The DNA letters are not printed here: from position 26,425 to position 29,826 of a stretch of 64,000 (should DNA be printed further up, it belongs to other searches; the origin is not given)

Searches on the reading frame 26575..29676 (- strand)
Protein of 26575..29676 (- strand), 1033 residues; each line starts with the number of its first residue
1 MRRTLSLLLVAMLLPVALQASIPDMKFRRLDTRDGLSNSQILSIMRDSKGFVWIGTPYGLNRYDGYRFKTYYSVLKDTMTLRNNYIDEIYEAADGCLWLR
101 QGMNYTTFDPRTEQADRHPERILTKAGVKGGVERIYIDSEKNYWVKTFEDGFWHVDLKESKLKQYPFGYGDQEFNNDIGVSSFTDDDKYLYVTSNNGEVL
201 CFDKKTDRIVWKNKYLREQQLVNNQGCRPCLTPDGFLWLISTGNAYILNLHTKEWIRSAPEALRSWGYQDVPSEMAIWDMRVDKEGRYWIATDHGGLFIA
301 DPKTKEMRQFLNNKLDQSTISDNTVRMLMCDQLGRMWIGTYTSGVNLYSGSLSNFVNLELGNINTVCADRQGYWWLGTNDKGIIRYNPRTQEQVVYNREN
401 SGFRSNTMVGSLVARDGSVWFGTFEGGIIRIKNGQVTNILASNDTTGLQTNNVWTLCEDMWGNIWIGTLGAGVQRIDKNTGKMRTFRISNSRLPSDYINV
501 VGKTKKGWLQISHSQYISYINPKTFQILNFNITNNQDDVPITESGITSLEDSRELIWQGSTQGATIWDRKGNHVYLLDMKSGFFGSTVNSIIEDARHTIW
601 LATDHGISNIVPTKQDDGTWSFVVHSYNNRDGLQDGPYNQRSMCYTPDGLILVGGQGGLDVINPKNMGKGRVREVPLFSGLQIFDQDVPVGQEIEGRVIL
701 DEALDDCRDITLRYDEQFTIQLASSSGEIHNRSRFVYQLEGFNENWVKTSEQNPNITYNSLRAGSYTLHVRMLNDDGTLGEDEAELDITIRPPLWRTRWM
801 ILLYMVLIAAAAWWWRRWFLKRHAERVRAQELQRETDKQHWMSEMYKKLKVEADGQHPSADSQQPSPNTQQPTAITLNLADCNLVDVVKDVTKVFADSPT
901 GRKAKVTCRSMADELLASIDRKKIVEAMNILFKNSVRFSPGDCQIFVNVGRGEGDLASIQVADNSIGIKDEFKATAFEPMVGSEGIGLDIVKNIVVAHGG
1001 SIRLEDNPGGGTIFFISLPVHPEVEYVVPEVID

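Call 7: search_protein_families(library=pfam, proteins=[window:26575-29676:-])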
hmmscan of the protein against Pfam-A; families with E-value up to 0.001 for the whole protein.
window:26575-29676:- (1033 aa): 5 families
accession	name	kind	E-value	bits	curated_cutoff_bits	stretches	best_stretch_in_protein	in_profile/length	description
PF07494.17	Reg_prop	-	3.8e-33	109.7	20.4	2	447-469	1-23/24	Two component regulator propeller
PF02518.31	HATPase_c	-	5.8e-16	59.3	26.4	1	920-1020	2-109/111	Histidine kinase-, DNA gyrase B-, and HSP90-like ATPase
PF07495.19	Y_Y_Y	-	2.4e-14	53.4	26.6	1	731-790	6-64/65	Y_Y_Y domain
PF08450.18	SGL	-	3.2e-09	37.2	26.3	1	364-479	5-114/246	SMP-30/Gluconolactonase/LRE-like region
PF13360.13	PQQ_2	-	0.00011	22.4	27.6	0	184-215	31-61/233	Outer membrane protein assembly factor BamB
